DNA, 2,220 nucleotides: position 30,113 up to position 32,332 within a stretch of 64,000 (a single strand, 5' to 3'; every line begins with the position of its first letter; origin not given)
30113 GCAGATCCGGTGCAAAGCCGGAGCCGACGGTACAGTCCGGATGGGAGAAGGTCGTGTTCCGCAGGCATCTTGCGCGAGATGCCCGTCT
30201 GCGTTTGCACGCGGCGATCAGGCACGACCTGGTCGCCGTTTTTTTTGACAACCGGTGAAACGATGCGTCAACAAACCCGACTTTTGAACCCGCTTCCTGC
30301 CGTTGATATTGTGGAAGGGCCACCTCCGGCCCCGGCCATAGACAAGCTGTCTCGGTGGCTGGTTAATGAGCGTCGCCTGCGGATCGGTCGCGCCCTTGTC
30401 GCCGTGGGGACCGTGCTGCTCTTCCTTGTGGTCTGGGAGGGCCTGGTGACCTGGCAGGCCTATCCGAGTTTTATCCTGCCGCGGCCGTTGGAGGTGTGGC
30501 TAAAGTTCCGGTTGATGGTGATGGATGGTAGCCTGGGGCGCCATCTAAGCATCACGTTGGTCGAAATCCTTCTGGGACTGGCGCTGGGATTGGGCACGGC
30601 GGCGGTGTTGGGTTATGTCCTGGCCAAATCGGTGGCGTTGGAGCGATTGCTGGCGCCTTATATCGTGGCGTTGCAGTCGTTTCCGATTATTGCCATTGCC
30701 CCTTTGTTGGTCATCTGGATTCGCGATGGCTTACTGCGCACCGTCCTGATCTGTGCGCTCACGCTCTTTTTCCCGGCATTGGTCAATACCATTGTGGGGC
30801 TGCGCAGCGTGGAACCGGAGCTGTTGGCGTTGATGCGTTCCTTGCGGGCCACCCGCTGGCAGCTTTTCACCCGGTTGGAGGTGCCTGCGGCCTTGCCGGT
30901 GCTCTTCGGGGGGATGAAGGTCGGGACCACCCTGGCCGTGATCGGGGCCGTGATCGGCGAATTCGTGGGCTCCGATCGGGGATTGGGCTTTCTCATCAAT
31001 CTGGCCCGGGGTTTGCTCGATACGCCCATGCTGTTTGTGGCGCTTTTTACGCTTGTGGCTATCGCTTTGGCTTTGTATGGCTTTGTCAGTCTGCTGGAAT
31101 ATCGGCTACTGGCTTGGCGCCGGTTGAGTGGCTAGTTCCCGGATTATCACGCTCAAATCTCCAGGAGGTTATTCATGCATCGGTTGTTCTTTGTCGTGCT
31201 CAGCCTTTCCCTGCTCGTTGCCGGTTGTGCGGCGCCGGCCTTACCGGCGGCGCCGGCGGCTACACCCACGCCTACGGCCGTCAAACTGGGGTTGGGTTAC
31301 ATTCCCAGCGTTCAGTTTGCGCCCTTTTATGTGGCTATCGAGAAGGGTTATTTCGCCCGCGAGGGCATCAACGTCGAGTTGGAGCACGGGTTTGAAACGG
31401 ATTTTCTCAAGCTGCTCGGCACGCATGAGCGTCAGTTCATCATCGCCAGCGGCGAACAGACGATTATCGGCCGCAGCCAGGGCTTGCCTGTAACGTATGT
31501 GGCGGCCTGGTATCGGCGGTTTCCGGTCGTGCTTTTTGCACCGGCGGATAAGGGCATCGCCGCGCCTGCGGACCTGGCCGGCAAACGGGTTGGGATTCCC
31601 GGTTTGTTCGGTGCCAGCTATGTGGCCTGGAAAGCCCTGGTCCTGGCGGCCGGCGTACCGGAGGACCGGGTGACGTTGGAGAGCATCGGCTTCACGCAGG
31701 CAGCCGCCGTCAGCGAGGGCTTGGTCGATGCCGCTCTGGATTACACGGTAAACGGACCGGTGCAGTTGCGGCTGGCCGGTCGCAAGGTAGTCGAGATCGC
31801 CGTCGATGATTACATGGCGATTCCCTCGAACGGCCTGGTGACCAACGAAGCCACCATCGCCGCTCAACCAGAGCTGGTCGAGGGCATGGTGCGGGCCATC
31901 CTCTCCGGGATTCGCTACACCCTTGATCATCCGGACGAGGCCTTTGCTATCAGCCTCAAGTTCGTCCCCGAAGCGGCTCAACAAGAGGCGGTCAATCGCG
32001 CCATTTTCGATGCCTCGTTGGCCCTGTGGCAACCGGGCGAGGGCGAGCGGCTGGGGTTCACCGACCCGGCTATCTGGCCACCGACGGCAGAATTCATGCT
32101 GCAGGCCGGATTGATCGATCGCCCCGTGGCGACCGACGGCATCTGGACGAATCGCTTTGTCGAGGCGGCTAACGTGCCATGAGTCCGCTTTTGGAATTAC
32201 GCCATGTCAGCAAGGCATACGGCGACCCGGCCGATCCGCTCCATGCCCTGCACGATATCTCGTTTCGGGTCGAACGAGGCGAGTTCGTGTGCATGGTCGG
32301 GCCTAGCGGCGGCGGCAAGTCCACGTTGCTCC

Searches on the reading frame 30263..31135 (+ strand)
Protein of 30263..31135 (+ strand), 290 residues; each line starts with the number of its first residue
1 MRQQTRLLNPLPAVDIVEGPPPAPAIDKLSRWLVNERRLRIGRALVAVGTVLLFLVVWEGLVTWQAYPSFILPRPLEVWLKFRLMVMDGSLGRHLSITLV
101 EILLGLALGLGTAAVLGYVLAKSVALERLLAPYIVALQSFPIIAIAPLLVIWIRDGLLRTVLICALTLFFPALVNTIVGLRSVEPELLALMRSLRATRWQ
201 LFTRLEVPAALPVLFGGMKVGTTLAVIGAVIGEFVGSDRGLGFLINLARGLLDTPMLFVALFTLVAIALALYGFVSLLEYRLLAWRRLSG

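Call 6: search_protein_families(library=pfam, proteins=[window:30263-31135:+])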
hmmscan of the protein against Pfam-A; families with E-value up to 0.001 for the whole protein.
window:30263-31135:+ (290 aa): 1 family
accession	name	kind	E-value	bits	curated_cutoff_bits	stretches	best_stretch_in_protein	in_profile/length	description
PF00528.27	BPD_transp_1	-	2.8e-27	96.1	26.4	1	114-281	2-181/184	Binding-protein-dependent transport system inner membrane component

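Call 12: search_protein_families(library=ncbifam, proteins=[window:30263-31135:+])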
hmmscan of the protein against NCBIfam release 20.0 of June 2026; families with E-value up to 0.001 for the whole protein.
window:30263-31135:+ (290 aa): 6 families
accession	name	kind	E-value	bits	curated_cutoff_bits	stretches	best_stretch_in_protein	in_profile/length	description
NF040733.1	ABC_perm_U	equivalog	3.3e-30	105.4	295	1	44-286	8-249/251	ABC transporter permease subunit SaoP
NF007545.0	PRK10160.1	equivalog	2e-20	73.4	342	1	36-286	15-271/275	taurine ABC transporter permease TauC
NF008470.0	PRK11365.1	equivalog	2.5e-20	73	347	1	37-285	8-252/263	aliphatic sulfonate ABC transporter permease SsuC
TIGR01183.1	ntrB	equivalog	3.4e-16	59.5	209.05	1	90-277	14-201/202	nitrate ABC transporter permease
TIGR03416.1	ABC_choXWV_perm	equivalog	8.2e-08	32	363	1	76-271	70-263/267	choline ABC transporter permease subunit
NF008196.0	PRK10952.1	equivalog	0.0001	21.2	439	1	97-271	148-321/356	glycine betaine/L-proline ABC transporter permease ProW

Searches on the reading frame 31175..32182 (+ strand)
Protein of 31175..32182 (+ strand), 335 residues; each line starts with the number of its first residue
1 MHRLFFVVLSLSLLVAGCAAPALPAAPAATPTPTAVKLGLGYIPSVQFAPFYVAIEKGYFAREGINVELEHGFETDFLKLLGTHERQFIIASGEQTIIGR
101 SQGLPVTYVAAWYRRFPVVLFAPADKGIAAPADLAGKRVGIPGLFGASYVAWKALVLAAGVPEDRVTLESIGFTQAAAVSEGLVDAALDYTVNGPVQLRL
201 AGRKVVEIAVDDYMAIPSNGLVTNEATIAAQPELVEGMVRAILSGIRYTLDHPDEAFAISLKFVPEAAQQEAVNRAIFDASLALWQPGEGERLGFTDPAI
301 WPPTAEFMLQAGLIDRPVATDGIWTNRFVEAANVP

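Call 6: search_protein_families(library=pfam, proteins=[window:31175-32182:+])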
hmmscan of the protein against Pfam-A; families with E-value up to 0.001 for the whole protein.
window:31175-32182:+ (335 aa): 2 families
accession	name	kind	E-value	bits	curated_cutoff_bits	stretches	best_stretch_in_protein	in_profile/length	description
PF09084.16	NMT1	-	8.7e-46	157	20.5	1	47-256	3-216/216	NMT1/THI5 like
PF13379.11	NMT1_2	-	1.4e-07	32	24.7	1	35-70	5-40/252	NMT1-like family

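Call 11: find_homologous_proteins(query=window:31175-32182:+, max_evalue=1e-20)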
Query window:31175-32182:+ (335 aa): 2857 proteins with E <= 1e-20 among 8000 candidates; the best 120 are listed.
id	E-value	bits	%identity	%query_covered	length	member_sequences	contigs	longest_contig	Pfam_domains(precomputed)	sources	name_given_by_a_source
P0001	2.8e-198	676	90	100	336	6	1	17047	PF13379.12,PF09084.17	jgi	jgi:NitT/TauT family transport system substrate-binding protein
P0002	4.7e-188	642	88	100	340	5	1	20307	PF13379.12,PF09084.17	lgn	-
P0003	5.4e-188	642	92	90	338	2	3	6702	PF13379.12,PF09084.17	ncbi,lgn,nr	ncbi:MAG: ABC transporter substrate-binding protein [Anaerolineae bacterium]|nr:ABC transporter subs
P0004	2.6e-185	633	85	98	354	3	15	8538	PF13379.12,PF09084.17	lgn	-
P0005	4.8e-180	616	85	98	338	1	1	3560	PF13379.12,PF09084.17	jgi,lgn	jgi:NitT/TauT family transport system substrate-binding protein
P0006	4.4e-177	606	93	88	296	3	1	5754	PF13379.12,PF09084.17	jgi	jgi:NitT/TauT family transport system substrate-binding protein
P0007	4.4e-158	544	74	96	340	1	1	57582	PF13379.12,PF09084.17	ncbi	-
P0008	1.3e-156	539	73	95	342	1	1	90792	PF13379.12,PF09084.17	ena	-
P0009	2.0e-156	539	72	100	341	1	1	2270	PF13379.12,PF09084.17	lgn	-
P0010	6.5e-155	534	77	90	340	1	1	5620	PF13379.12,PF09084.17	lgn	-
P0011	1.0e-154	533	76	90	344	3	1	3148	PF13379.12,PF09084.17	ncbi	-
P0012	1.8e-153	529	75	92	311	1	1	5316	PF13379.12,PF09084.17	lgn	-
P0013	4.7e-152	524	72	98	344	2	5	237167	PF13379.12,PF09084.17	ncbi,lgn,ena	-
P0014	8.7e-152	523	72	98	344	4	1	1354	PF09084.17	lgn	-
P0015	4.7e-151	521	72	99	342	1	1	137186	PF13379.12,PF09084.17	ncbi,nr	ncbi:MAG: ABC transporter substrate-binding protein [Caldilineales bacterium]|nr:ABC transporter sub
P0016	2.6e-150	518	70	99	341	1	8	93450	PF13379.12,PF09084.17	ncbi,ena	-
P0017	3.8e-150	518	70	99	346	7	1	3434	PF13379.12,PF09084.17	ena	-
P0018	9.3e-150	517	71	96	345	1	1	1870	PF09084.17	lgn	-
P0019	1.8e-149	516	74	89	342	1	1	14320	PF13379.12,PF09084.17,PF12974.13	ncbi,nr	ncbi:MAG: myristoyl transferase [Caldilineae bacterium]|nr:MAG: myristoyl transferase [Caldilineae b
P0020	5.3e-149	514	71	96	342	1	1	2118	PF13379.12,PF09084.17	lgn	-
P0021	2.9e-147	508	67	99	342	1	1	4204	PF13379.12,PF09084.17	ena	-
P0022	1.2e-145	503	68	99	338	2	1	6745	PF13379.12,PF09084.17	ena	-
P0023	1.7e-145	503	67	98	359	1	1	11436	PF13379.12,PF09084.17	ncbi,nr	ncbi:MAG: ABC transporter substrate-binding protein [Proteobacteria bacterium]|nr:ABC transporter su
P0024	6.7e-145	501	68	98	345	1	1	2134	PF13379.12,PF09084.17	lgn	-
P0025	9.1e-145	500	66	98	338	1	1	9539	PF13379.12,PF09084.17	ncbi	-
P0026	1.8e-144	499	67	99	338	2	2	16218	PF13379.12,PF09084.17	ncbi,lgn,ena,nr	ncbi:MAG TPA: ABC transporter substrate-binding protein [Caldilineae bacterium]|nr:ABC transporter s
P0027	3.3e-144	498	68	98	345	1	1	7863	PF13379.12,PF09084.17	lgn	-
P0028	3.3e-144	498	69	89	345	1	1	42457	PF13379.12,PF09084.17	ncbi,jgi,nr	ncbi:MAG: ABC transporter substrate-binding protein [Chloroflexi bacterium]|nr:ABC transporter subst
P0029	4.7e-144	498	71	93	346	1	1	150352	PF13379.12,PF09084.17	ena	-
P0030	7.5e-144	497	69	90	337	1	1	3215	PF13379.12,PF09084.17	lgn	-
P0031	9.3e-144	497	71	95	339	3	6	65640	PF09084.17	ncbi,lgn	-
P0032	3.8e-143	495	68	95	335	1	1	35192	PF13379.12,PF09084.17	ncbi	-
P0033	6.3e-143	494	67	99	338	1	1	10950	PF13379.12,PF09084.17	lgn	-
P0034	6.7e-142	491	72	90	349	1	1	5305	PF13379.12,PF09084.17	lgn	-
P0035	1.7e-141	489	64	99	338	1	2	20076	PF13379.12,PF09084.17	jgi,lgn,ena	-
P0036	3.6e-141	488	69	95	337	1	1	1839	PF13379.12,PF09084.17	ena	-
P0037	4.7e-141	488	66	95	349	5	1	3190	PF09084.17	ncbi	-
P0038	6.7e-141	488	66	95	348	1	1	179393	PF13379.12,PF09084.17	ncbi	-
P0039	1.3e-140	487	73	90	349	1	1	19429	PF09084.17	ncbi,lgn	-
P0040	2.5e-140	486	64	99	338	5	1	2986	PF13379.12,PF09084.17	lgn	-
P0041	1.1e-139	484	66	99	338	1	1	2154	PF13379.12,PF09084.17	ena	-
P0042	1.9e-139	483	65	95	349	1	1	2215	PF13379.12,PF09084.17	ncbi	-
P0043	1.1e-138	480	67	91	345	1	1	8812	PF09084.17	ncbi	-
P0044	3.1e-138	479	66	90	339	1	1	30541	PF13379.12,PF09084.17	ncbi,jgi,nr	ncbi:MAG: ABC transporter substrate-binding protein [Chloroflexi bacterium]|nr:ABC transporter subst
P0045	3.5e-138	479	67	97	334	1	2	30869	PF13379.12,PF09084.17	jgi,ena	-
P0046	5.9e-138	478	66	90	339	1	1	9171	PF13379.12,PF09084.17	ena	-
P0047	1.7e-137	476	65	99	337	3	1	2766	PF13379.12,PF09084.17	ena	-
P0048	2.1e-137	476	67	90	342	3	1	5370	PF13379.12,PF09084.17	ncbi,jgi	-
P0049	2.2e-137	476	68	90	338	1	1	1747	PF13379.12,PF09084.17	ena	-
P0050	2.6e-136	472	68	92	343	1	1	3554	PF13379.12,PF09084.17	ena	-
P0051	1.1e-135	470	68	92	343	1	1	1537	PF13379.12,PF09084.17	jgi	-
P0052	1.3e-135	470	64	100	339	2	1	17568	PF13379.12,PF09084.17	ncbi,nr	ncbi:MAG: ABC transporter substrate-binding protein [Chloroflexi bacterium]|nr:ABC transporter subst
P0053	2.0e-134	466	66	95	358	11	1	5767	PF13379.12,PF09084.17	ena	-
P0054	2.3e-134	466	65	96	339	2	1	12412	PF13379.12,PF09084.17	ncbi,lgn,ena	-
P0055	3.3e-134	466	64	99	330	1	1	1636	PF13379.12,PF09084.17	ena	-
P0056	3.3e-134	466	62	99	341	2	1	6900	PF13379.12,PF09084.17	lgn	-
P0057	1.6e-133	463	68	89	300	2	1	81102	PF13379.12,PF09084.17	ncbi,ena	-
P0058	9.9e-133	461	68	89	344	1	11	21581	PF13379.12,PF09084.17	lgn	-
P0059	1.0e-132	461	68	89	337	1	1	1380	PF13379.12,PF09084.17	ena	-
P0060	3.1e-132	459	63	100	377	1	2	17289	PF13379.12,PF09084.17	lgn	-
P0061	4.5e-132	458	67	95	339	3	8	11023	PF13379.12,PF09084.17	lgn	-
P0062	1.2e-131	457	68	95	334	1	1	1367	PF13379.12,PF09084.17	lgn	-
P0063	1.8e-131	457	68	96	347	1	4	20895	PF09084.17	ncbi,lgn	-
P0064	6.5e-131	455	64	95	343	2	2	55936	PF13379.12,PF09084.17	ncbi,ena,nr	ncbi:MAG TPA: hypothetical protein EYP25_04650 [Anaerolineae bacterium]|nr:hypothetical protein [Ana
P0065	7.2e-130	451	64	95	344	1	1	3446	PF13379.12,PF09084.17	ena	-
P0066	2.2e-129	450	64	95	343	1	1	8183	PF13379.12,PF09084.17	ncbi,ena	-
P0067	4.3e-129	449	66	98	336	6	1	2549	PF13379.12,PF09084.17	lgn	-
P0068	1.1e-128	447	64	97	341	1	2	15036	PF13379.12,PF09084.17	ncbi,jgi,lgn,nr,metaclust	ncbi:MAG TPA: ABC transporter substrate-binding protein [Caldilineae bacterium]|nr:ABC transporter s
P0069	1.6e-128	447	63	89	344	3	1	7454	PF13379.12,PF09084.17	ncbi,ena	-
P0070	1.7e-128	447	64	95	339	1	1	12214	PF13379.12,PF09084.17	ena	-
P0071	3.5e-128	446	63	95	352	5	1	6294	PF09084.17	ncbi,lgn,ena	-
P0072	6.9e-128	445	62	92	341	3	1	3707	PF13379.12,PF09084.17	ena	-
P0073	1.7e-127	443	60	99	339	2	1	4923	PF13379.12,PF09084.17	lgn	-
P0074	1.8e-127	443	63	99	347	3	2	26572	PF13379.12,PF09084.17,PF12974.13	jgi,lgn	jgi:NitT/TauT family transport system substrate-binding protein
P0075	5.2e-127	442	63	94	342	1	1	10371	PF09084.17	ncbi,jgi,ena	-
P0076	7.1e-127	441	64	94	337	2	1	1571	PF13379.12,PF09084.17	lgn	-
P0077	2.2e-125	437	63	95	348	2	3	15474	PF13379.12,PF09084.17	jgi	jgi:NitT/TauT family transport system substrate-binding protein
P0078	2.7e-125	436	65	95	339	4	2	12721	PF13379.12,PF09084.17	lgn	-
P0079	3.9e-125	436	65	91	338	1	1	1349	PF13379.12,PF09084.17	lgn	-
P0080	3.9e-125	436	60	94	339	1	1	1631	PF13379.12,PF09084.17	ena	-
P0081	4.3e-125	436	61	99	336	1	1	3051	PF13379.12,PF09084.17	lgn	-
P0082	4.9e-125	435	61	95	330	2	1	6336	PF13379.12,PF09084.17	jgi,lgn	-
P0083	5.8e-125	435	65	91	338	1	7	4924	PF13379.12,PF09084.17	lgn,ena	-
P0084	6.5e-125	435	64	91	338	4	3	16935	PF13379.12,PF09084.17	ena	-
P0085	6.8e-125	435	64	95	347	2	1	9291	PF13379.12,PF09084.17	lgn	-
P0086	1.0e-124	434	65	98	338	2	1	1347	PF13379.12,PF09084.17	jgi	jgi:NitT/TauT family transport system substrate-binding protein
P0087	2.5e-124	433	61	98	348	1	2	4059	PF13379.12,PF09084.17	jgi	jgi:NitT/TauT family transport system substrate-binding protein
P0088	4.8e-124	432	61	95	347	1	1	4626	PF13379.12,PF09084.17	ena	-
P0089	6.2e-124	432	61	98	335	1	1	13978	PF13379.12,PF09084.17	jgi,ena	-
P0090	1.6e-123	430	62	98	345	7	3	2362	PF13379.12,PF09084.17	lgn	-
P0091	1.8e-123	430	61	98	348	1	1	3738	PF13379.12,PF09084.17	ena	-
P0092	3.4e-123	429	61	98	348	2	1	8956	PF13379.12,PF09084.17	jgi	jgi:NitT/TauT family transport system substrate-binding protein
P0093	6.5e-123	428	64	95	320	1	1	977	PF13379.12,PF09084.17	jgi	jgi:NitT/TauT family transport system substrate-binding protein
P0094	9.0e-123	428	60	96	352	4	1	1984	PF13379.12,PF09084.17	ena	-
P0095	9.1e-123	428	62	99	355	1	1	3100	PF13379.12,PF09084.17,PF12974.13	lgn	-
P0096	1.1e-122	428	60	97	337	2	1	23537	PF13379.12,PF09084.17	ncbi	-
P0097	3.0e-122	426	61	98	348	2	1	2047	PF13379.12,PF09084.17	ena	-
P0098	3.8e-122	426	62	95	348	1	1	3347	PF13379.12,PF09084.17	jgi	jgi:NitT/TauT family transport system substrate-binding protein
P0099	4.0e-122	426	63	95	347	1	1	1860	PF13379.12,PF09084.17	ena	-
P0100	5.0e-122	425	68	89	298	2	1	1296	PF13379.12,PF09084.17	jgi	jgi:NitT/TauT family transport system substrate-binding protein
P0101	6.3e-122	425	61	95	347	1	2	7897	PF13379.12,PF09084.17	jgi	jgi:NitT/TauT family transport system substrate-binding protein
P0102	7.2e-122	425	63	93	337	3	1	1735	PF13379.12,PF09084.17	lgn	-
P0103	1.4e-121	424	61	96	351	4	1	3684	PF13379.12,PF09084.17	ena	-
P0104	1.7e-121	424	62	98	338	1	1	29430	PF13379.12,PF09084.17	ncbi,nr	ncbi:MAG: ABC transporter substrate-binding protein [Anaerolineae bacterium]|nr:ABC transporter subs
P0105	1.8e-121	424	60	99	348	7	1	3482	PF13379.12,PF09084.17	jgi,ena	jgi:NitT/TauT family transport system substrate-binding protein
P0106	2.9e-121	423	60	99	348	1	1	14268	PF13379.12,PF09084.17,PF12974.13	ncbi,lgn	-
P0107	3.0e-121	423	61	98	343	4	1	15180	PF13379.12,PF09084.17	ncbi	-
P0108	4.9e-121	422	63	95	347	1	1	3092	PF13379.12,PF09084.17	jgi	jgi:NitT/TauT family transport system substrate-binding protein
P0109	7.5e-121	422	61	96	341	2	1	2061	PF13379.12,PF09084.17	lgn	-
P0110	1.1e-120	421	61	93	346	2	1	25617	PF13379.12,PF09084.17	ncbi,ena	-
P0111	1.2e-120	421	60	98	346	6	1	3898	PF13379.12,PF09084.17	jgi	jgi:NitT/TauT family transport system substrate-binding protein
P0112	1.8e-120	420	61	97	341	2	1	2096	PF13379.12,PF09084.17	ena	-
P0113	1.9e-120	420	62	95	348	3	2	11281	PF13379.12,PF09084.17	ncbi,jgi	-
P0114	2.3e-120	420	60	98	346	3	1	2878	PF13379.12,PF09084.17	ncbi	-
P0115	2.4e-120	420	57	99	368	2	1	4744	PF13379.12,PF09084.17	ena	-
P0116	3.0e-120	420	61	97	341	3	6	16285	PF13379.12,PF09084.17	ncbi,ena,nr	ncbi:MAG: ABC transporter substrate-binding protein [Anaerolineae bacterium]|nr:ABC transporter subs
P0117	4.6e-120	419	63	90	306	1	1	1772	PF13379.12,PF09084.17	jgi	jgi:NitT/TauT family transport system substrate-binding protein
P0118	6.4e-120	419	62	95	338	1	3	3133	PF13379.12,PF09084.17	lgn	-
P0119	7.6e-120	418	61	99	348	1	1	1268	PF13379.12,PF09084.17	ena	-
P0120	9.7e-120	418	61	95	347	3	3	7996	PF13379.12,PF09084.17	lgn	-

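Call 12: search_protein_families(library=ncbifam, proteins=[window:31175-32182:+])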
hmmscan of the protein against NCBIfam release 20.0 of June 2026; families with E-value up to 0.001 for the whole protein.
window:31175-32182:+ (335 aa): 1 family
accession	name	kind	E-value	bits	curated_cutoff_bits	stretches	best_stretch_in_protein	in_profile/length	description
TIGR01728.1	SsuA_fam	subfamily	1.8e-17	63.5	163.5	1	40-328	3-288/290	aliphatic sulfonate ABC transporter substrate-binding protein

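Call 14: find_related_loci(query=A1, collection=genome_contigs, flank=4000)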
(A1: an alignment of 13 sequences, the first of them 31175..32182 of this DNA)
Query A1 (335 aa) in genome_contigs; peptide patterns used: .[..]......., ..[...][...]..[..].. (x = any residue, [..] = any of these).
599 stretches matched a pattern (row limit reached: there are more); 570 encode a relative of the query (tblastn E <= 1e-3); the best 80 are kept; 80 distinct loci.
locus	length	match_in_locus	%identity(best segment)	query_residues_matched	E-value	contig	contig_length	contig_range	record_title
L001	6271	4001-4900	92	36-335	0e+0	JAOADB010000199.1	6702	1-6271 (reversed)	MAG: Caldilineales bacterium isolate SKW222 NODE_196_length_6702_cov_3.407547, whole genome shotgun sequence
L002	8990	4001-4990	72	4-334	4e-157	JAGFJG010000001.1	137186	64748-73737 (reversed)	MAG: Caldilineales bacterium isolate mag.17 k127_2169286, whole genome shotgun sequence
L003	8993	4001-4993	70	5-335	5e-151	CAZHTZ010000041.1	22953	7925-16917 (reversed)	MAG TPA_asm: uncultured Caldilineales bacterium isolate SRP302447_co3_250 genome assembly, contig: NODE_6097_length_2295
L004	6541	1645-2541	74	36-334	5e-147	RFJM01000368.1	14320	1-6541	MAG: Caldilineae bacterium isolate J102 k99_895912, whole genome shotgun sequence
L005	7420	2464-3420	71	15-333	2e-146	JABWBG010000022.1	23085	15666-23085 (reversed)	MAG: Caldilineales bacterium isolate MAG_24 scaffold_2188, whole genome shotgun sequence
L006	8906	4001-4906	73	34-335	2e-145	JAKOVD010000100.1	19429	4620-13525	MAG: Chloroflexota bacterium isolate JPNG_maxbin.037 k201_147089, whole genome shotgun sequence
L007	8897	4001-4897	69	36-334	9e-141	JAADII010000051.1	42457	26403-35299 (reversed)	MAG: Chloroflexota bacterium isolate M_MetaBat.41 contig-127_792, whole genome shotgun sequence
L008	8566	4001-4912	67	30-333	6e-140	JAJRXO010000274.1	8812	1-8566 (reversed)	MAG: Chloroflexota bacterium isolate Dive96_bin3.165 k141_1747532, whole genome shotgun sequence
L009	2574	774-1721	66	16-334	1e-146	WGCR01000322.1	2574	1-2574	MAG: Anaerolineae bacterium isolate S145_12 k151_224268, whole genome shotgun sequence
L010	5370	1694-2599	67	33-334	4e-137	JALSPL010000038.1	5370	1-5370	MAG: Anaerolineae bacterium isolate 356-284_metabat2_scaf2bin.051 356-284_scaffold_11930_c1, whole genome shotgun sequen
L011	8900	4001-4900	66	36-335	4e-135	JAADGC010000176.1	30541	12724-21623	MAG: Chloroflexota bacterium isolate M_MetaBat97 contig-127_6052, whole genome shotgun sequence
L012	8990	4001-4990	64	8-331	1e-132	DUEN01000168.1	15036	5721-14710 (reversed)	MAG TPA_asm: Caldilineae bacterium isolate J4 Contig168, whole genome shotgun sequence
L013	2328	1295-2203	64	32-334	7e-140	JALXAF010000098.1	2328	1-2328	MAG: Anaerolineae bacterium isolate T2_metabat1_scaf2bin.243 T2_NODE_143098_length_2328_cov_4.986370, whole genome shotg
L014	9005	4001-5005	62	8-335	9e-129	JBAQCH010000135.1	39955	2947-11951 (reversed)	MAG: Anaerolineae bacterium isolate MFD10570_ilm_asm_bin10 k127_83472, whole genome shotgun sequence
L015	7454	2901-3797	63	36-334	2e-127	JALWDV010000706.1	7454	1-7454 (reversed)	MAG: Anaerolineae bacterium isolate T11_maxbin2_scaf2bin.315 T11_NODE_6398_length_7454_cov_6.189163, whole genome shotgu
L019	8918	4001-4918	65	27-332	3e-125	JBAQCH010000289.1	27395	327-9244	MAG: Anaerolineae bacterium isolate MFD10570_ilm_asm_bin10 k127_166855, whole genome shotgun sequence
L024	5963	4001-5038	58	1-334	9e-124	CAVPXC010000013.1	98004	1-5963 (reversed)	MAG: uncultured Chloroflexia bacterium isolate MFD00032.bin.2.54 genome assembly, contig: contig_22250, whole genome sho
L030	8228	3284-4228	63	17-331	1e-121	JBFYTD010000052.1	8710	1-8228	MAG: Anaerolineae bacterium isolate PPR_0257 scaffold_2561, whole genome shotgun sequence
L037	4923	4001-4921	63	17-313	7e-120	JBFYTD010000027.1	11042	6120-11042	MAG: Anaerolineae bacterium isolate PPR_0257 scaffold_1414, whole genome shotgun sequence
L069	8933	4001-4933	57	19-329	8e-114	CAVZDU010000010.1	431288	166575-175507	MAG: uncultured Chloroflexia bacterium isolate MFD05942.bin.2.46 genome assembly, contig: contig_52527, whole genome sho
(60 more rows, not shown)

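Call 18: search_solved_structures(query=window:31175-32182:+, max_evalue=0.001)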
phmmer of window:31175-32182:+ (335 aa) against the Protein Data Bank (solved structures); distinct sequences matched with E-value up to 0.001: 8.
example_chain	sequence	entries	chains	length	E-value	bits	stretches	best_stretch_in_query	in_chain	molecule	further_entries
3ix1_A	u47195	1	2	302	6.4e-22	81.6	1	36-268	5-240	N-formyl-4-amino-5-aminomethyl-2-methylpyrimidine binding protein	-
4nmy_A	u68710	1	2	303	9.2e-17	64.7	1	36-329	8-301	ABC-type transport system, extracellular solute-binding protein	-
4esx_A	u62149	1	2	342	1.1e-09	41.5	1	47-266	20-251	Pyrimidine biosynthesis enzyme THI13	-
4esw_A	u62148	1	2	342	2e-09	40.6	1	47-266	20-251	Pyrimidine biosynthesis enzyme THI13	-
4h6d_F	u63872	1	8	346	3.3e-09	39.8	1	40-266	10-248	Pyrimidine precursor biosynthesis enzyme THI5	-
4h65_A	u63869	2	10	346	3.8e-09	39.6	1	40-266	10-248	Pyrimidine precursor biosynthesis enzyme THI5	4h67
2x7p_A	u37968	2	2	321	0.00027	23.7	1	38-258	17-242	POSSIBLE THIAMINE BIOSYNTHESIS ENZYME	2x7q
3qsl_A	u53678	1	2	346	0.00061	22.5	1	16-245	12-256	Putative exported protein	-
